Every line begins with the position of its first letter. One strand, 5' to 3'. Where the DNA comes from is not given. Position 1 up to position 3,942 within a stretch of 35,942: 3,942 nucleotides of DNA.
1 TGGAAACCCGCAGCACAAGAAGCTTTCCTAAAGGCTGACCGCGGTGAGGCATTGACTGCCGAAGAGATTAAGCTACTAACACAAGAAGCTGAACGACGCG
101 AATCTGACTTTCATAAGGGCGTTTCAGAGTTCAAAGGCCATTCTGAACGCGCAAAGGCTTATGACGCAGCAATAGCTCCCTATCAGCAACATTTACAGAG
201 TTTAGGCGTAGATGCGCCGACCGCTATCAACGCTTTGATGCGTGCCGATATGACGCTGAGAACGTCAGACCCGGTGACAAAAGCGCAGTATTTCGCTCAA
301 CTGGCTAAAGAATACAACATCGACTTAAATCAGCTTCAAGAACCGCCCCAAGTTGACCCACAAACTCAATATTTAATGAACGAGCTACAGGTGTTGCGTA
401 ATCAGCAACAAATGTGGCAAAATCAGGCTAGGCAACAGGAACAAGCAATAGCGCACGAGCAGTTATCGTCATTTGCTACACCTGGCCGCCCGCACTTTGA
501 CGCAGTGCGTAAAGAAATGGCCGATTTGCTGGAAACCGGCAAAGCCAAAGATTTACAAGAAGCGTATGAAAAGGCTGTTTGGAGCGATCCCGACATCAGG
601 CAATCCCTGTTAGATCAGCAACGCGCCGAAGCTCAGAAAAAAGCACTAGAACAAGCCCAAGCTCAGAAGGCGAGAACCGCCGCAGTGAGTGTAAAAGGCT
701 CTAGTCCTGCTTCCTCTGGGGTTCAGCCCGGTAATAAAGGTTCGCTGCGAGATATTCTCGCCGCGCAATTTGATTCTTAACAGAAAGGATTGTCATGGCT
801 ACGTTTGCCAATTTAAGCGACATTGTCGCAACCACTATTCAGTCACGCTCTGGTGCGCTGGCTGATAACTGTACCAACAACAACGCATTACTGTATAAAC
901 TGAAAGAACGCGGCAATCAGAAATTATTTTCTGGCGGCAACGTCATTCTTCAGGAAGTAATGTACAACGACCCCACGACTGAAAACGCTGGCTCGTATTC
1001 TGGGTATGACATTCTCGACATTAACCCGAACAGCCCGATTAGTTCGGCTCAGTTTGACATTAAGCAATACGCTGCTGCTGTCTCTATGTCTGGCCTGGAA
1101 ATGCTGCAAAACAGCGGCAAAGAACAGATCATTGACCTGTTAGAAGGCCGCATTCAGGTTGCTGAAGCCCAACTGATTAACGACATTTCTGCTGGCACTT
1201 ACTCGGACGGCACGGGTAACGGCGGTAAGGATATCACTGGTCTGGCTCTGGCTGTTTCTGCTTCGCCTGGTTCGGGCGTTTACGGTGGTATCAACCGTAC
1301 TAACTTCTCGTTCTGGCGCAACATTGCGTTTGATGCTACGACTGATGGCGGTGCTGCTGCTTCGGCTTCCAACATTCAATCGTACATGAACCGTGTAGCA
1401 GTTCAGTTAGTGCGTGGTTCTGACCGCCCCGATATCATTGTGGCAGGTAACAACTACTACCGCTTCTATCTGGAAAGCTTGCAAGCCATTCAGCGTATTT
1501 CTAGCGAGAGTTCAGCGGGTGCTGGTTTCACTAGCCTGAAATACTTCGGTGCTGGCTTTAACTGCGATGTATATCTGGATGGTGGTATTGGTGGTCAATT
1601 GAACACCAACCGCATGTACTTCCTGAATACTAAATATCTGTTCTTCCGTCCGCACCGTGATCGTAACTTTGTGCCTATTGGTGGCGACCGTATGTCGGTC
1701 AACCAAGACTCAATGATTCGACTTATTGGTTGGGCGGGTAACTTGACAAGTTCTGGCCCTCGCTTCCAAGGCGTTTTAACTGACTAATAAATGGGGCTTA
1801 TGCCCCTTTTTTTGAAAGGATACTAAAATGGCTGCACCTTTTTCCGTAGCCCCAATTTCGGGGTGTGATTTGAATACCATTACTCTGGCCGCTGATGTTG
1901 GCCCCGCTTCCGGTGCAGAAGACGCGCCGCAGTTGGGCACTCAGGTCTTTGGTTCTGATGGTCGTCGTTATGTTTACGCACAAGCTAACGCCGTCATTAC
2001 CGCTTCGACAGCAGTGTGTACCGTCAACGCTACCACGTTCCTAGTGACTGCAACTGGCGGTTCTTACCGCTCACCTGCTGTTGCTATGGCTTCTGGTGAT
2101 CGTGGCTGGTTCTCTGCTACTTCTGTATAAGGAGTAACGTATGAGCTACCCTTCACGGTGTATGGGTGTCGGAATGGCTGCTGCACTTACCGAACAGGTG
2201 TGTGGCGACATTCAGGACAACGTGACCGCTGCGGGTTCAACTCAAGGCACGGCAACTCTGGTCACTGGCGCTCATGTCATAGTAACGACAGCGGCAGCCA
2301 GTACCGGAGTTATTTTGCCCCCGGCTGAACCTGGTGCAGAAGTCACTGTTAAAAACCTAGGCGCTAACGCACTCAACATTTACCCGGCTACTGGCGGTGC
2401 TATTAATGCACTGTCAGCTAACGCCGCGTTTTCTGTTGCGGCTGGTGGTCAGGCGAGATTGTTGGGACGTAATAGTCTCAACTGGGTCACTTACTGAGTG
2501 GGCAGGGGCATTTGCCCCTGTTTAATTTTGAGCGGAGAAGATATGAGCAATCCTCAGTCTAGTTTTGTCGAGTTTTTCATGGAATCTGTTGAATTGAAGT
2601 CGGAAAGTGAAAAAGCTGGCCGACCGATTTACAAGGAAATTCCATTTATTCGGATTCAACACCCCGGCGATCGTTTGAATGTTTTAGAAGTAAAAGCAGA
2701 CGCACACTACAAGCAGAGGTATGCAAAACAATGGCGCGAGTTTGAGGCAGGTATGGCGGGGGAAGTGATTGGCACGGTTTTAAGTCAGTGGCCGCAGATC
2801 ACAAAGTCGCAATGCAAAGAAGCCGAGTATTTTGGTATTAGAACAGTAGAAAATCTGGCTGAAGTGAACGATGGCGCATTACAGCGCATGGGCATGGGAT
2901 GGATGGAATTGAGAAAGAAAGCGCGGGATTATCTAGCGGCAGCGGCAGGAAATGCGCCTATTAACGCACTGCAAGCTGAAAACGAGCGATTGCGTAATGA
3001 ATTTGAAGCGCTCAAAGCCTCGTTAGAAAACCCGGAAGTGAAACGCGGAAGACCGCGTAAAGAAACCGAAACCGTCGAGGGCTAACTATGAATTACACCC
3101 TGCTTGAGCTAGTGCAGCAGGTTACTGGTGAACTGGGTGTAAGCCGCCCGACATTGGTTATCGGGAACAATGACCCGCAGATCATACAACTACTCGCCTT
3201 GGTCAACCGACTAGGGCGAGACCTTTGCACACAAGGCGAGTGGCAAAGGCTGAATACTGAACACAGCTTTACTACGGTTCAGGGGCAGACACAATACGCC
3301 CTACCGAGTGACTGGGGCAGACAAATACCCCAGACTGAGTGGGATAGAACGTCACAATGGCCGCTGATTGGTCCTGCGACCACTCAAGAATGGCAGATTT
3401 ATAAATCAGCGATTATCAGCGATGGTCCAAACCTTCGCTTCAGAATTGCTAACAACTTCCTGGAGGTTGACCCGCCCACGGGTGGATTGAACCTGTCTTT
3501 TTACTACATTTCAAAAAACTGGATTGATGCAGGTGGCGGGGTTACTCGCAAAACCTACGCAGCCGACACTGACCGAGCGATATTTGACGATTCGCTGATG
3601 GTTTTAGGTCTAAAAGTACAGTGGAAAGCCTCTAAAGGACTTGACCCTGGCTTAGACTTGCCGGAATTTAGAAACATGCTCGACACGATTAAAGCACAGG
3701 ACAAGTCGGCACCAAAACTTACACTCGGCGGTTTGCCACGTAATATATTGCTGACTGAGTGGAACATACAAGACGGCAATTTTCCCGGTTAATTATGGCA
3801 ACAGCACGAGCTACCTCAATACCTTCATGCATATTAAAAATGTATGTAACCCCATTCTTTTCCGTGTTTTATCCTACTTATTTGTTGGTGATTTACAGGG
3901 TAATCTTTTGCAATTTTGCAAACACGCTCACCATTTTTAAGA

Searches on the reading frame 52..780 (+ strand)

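Call 18: search_protein_families(library=pfam, proteins=[window:52-780:+], max_evalue=0.001)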
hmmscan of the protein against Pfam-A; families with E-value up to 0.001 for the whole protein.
window:52-780:+ (242 aa): 1 family
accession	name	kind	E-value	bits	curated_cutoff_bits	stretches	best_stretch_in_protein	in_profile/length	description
PF09298.16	FAA_hydrolase_N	-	0.00034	21.1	25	0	112-176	29-94/105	Fumarylacetoacetase N-terminal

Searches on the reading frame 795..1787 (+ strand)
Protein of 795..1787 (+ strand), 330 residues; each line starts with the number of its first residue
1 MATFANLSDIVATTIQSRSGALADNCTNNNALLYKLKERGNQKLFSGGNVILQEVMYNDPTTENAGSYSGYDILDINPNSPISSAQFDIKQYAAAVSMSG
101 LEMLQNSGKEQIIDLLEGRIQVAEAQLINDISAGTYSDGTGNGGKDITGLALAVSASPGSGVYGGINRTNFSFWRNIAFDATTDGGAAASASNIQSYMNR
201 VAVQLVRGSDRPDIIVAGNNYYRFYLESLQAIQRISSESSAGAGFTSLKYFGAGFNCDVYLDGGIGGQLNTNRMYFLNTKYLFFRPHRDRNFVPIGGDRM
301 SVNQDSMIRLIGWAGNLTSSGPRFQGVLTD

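Call 17: search_protein_families(library=phrogs, proteins=[window:795-1787:+], max_evalue=0.00001)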
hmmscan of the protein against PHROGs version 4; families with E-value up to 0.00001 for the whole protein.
window:795-1787:+ (330 aa): 1 family
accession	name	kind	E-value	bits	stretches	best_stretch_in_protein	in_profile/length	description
phrog_9953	-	head and packaging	2.4e-113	379.8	1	3-329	5-327/329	major head protein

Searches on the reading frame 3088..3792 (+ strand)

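Call 18: search_protein_families(library=pfam, proteins=[window:3088-3792:+], max_evalue=0.001)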
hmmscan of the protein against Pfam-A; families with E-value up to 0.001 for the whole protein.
window:3088-3792:+ (234 aa): 1 family
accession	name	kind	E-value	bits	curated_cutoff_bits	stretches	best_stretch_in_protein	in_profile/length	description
PF24175.2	SU10_adaptor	-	4.4e-10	40.8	27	1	4-149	2-132/194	SU10 adaptor protein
